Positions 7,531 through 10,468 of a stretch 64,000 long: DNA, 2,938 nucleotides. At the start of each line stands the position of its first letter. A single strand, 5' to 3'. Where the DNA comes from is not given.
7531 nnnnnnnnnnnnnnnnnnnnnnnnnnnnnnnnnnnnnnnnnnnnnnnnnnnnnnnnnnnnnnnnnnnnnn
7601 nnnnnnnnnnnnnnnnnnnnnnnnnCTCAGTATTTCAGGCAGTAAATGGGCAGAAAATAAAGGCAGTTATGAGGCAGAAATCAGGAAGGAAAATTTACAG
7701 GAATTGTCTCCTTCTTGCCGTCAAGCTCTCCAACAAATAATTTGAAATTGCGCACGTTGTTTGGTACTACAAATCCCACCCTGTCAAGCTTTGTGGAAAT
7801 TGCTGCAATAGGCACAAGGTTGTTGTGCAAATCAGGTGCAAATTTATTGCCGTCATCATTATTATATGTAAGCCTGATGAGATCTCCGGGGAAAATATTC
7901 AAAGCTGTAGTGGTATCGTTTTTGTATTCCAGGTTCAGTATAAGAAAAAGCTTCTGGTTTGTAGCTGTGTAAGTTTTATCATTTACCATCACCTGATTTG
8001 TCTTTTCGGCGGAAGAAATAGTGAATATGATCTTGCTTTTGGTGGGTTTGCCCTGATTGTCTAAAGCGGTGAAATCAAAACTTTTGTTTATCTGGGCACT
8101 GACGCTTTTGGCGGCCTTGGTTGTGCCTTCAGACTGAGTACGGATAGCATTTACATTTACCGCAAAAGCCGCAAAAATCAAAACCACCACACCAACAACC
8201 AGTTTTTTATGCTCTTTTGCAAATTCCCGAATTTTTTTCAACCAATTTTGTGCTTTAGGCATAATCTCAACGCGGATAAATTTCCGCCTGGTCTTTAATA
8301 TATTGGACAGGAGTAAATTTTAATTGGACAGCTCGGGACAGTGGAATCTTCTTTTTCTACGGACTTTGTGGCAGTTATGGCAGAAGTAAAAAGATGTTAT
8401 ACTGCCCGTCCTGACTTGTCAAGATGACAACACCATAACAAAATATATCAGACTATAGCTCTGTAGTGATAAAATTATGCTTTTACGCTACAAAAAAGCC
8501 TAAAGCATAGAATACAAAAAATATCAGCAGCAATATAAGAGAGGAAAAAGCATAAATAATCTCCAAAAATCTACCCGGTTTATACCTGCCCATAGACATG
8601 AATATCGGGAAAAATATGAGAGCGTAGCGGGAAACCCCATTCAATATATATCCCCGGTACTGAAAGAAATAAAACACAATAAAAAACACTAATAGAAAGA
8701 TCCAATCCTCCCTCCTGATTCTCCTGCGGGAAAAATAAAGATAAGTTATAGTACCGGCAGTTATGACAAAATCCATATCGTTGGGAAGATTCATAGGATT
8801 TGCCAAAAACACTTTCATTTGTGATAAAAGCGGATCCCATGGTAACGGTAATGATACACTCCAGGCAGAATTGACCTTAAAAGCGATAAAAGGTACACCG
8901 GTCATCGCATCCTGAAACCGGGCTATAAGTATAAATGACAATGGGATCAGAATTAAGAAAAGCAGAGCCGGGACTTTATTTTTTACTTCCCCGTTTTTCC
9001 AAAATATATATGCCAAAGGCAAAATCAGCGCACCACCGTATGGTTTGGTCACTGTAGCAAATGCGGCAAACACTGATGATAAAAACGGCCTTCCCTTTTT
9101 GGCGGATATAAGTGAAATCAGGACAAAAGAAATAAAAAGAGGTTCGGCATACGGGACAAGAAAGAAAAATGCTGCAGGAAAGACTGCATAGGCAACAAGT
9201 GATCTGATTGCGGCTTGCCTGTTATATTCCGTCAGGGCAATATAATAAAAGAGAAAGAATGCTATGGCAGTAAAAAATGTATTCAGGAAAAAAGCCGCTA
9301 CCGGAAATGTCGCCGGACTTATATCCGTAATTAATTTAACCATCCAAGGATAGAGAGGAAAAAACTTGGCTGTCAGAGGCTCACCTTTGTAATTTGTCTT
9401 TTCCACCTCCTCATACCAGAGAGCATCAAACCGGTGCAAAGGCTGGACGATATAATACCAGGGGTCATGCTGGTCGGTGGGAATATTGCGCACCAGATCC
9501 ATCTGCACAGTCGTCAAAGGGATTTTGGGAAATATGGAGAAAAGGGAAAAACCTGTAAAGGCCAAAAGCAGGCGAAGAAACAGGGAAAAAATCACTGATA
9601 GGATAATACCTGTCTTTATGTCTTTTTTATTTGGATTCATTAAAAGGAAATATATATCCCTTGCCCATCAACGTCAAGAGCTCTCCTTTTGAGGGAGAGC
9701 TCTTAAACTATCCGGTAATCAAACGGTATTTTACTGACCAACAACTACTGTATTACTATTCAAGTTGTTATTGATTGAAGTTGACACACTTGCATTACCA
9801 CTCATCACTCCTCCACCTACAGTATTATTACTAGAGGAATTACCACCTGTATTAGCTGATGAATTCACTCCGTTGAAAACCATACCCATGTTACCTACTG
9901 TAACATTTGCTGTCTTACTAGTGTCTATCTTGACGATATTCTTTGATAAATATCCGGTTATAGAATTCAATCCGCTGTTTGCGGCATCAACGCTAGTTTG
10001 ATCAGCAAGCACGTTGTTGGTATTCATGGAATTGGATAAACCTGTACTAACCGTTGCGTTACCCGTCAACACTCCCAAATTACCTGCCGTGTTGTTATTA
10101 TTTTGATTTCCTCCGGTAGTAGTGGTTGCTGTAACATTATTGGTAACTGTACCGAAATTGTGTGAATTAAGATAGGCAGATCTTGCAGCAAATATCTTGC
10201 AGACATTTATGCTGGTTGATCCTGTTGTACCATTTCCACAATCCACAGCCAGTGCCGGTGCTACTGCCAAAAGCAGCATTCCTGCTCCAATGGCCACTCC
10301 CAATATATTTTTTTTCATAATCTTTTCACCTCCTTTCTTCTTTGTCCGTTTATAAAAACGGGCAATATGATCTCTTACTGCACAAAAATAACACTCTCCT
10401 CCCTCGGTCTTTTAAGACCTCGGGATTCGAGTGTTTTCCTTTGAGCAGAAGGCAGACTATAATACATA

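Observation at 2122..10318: Sortase-centred surface locus with three paralogous Asn/Thr/Gly-ladder repeat proteins and a GT-C membrane glycosyltransferase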

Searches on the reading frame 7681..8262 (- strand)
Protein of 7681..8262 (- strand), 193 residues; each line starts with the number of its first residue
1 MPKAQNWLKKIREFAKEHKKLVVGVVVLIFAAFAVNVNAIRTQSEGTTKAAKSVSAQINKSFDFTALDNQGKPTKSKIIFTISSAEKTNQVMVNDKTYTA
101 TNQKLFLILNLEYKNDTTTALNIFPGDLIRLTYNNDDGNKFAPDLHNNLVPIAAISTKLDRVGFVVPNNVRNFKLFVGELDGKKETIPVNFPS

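Call 3: search_protein_families(library=pfam, proteins=[window:7681-8262:-], max_evalue=0.1)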
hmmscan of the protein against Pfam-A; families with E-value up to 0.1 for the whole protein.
window:7681-8262:- (193 aa): 0 families

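Call 4: search_protein_families(library=ncbifam, proteins=[window:7681-8262:-], max_evalue=0.1)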
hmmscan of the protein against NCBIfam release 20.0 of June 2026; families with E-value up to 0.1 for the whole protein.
window:7681-8262:- (193 aa): 2 families
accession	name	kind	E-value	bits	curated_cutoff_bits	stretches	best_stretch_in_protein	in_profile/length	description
NF000355.4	ribo_prot_ABC_F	equivalog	0.013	14.4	380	1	31-120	254-343/499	ribosomal protection-like ABC-F family protein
NF045871.1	MBA_Nterm_para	domain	0.046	13.5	55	1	22-114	15-107/132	MBA family surface membrane protein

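Call 37: search_protein_families(library=pfam, alignment_id=A3, max_evalue=10)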
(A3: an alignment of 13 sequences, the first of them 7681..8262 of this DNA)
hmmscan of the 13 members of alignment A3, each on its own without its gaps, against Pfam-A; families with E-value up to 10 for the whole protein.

A. member 1, window:7681-8262:- (193 aa): 3 families
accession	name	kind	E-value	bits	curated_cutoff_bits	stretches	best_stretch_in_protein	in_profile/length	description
PF07790.16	Pilin_N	-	0.12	13.7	25.2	1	21-65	11-55/78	Archaeal Type IV pilin, N-terminal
PF14828.11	Amnionless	-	0.14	11.3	30.4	1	22-97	355-433/442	Amnionless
PF11139.14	SfLAP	-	0.15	11.9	35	1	3-35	176-208/213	Sap, sulfolipid-1-addressing protein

B. families by the number of members that match (of 13 scanned): 21 families
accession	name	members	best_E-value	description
PF11611.13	DUF4352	10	1.8e-05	Domain of unknown function (DUF4352)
PF18141.7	UPF1_1B_dom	3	0.085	RNA helicase UPF1, 1B domain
PF13567.11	DUF4131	2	0.012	Domain of unknown function (DUF4131)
PF20193.3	DUF6556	1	0.0082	Family of unknown function (DUF6556)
PF11381.13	DUF3185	1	0.014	Protein of unknown function (DUF3185)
PF02706.20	Wzz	1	0.016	Chain length determinant protein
PF14381.12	EDR1_CTR1_ARMC3_pept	1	0.039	EDR1/CTR1/ARMC3, peptidase-like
PF16118.10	DUF4834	1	0.044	Domain of unknown function (DUF4834)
PF02866.23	Ldh_1_C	1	0.045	lactate/malate dehydrogenase, alpha/beta C-terminal domain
PF13131.11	DUF3951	1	0.051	Protein of unknown function (DUF3951)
PF16165.10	Ferlin_C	1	0.057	Ferlin C-terminus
PF23863.2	CdsD_PD1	1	0.088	CdsD PD1 domain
PF09619.16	YscW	1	0.1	Type III secretion system lipoprotein chaperone (YscW)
PF14264.12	Glucos_trans_II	1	0.11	Glucosyl transferase GtrII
PF07790.16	Pilin_N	1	0.12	Archaeal Type IV pilin, N-terminal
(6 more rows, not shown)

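Call 39: search_solved_structures(query=A3, max_evalue=10)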
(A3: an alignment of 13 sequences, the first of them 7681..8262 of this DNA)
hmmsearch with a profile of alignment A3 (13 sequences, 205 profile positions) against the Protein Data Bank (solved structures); distinct sequences matched with E-value up to 10: 1.
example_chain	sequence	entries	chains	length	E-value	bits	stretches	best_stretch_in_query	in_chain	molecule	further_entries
7op4_A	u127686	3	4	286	0.033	16.9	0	157-178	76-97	SAKe6BE-3HH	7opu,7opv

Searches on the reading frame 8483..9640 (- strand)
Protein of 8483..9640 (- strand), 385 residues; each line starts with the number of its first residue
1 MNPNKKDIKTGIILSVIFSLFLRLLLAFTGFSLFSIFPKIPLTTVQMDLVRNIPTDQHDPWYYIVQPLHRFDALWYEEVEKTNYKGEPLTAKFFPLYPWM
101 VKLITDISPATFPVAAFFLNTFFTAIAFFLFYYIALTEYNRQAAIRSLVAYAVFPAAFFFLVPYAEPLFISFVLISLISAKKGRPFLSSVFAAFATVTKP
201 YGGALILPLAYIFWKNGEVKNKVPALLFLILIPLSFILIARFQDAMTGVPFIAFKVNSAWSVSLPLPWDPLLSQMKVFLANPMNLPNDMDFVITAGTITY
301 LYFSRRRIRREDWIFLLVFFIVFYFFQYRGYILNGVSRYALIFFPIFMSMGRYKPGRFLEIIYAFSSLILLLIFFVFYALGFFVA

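Call 3: search_protein_families(library=pfam, proteins=[window:8483-9640:-], max_evalue=0.1)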
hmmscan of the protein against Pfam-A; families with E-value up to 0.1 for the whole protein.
window:8483-9640:- (385 aa): 0 families

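Call 4: search_protein_families(library=ncbifam, proteins=[window:8483-9640:-], max_evalue=0.1)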
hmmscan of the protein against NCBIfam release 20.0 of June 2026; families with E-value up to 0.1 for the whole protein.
window:8483-9640:- (385 aa): 1 family
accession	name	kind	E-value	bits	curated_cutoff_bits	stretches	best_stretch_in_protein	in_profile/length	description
NF046093.1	AZOBR_p60025_fam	subfamily_domain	2.8e-05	23.5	150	1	95-230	95-228/232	AZOBR_p60025 family cell surface glycopolymer formation protein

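Call 36: search_protein_families(library=pfam, alignment_id=A2, max_evalue=10)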
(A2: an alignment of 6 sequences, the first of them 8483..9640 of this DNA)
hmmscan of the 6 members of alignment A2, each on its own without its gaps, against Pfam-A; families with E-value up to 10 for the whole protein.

A. member 1, window:8483-9640:- (385 aa): 0 families

B. families by the number of members that match (of 6 scanned): 3 families
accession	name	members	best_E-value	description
PF13231.12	PMT_2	1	1.1e-10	Dolichyl-phosphate-mannose-protein mannosyltransferase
PF14654.11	Epiglycanin_C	1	0.28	Mucin, cleavage site, TM and cytoplasmic tail region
PF06127.16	Mpo1-like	1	0.43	2-hydroxy-palmitic acid dioxygenase Mpo1-like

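Call 38: search_solved_structures(query=A2, max_evalue=10)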
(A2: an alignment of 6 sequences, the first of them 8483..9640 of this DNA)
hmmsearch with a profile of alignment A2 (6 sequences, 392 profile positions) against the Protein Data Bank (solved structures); distinct sequences matched with E-value up to 10: 0.

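Call 80: search_protein_families(library=ncbifam, alignment_id=A2, max_evalue=1)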
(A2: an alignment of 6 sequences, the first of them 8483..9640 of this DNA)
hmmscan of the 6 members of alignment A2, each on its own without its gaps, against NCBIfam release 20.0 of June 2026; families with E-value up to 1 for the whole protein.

A. member 1, window:8483-9640:- (385 aa): 2 families
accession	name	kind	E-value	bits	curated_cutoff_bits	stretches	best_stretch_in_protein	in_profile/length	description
NF046093.1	AZOBR_p60025_fam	subfamily_domain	2.8e-05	23.5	150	1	95-230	95-228/232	AZOBR_p60025 family cell surface glycopolymer formation protein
NF011393.0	PRK14818.1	equivalog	0.24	10.9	255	1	275-307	57-89/173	NADH dehydrogenase subunit B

B. families by the number of members that match (of 6 scanned): 4 families
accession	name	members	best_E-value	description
NF046093.1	AZOBR_p60025_fam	6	7.7e-07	AZOBR_p60025 family cell surface glycopolymer formation protein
TIGR02762.1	TraL_TIGR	1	0.024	type IV conjugative transfer system protein TraL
NF041326.1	Bacteroid_MobC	1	0.067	conjugal transfer protein MobC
NF011393.0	PRK14818.1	1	0.24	NADH dehydrogenase subunit B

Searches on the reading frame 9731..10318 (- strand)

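Call 3: search_protein_families(library=pfam, proteins=[window:9731-10318:-], max_evalue=0.1)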
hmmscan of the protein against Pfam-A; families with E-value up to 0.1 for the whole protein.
window:9731-10318:- (195 aa): 0 families

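Call 4: search_protein_families(library=ncbifam, proteins=[window:9731-10318:-], max_evalue=0.1)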
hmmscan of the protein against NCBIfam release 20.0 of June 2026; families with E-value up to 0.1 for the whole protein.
window:9731-10318:- (195 aa): 1 family
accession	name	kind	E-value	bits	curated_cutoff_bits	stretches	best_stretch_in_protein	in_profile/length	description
TIGR03779.1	Bac_Flav_CT_M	equivalog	0.032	13.5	172.45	1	89-130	352-393/410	conjugative transposon protein TraM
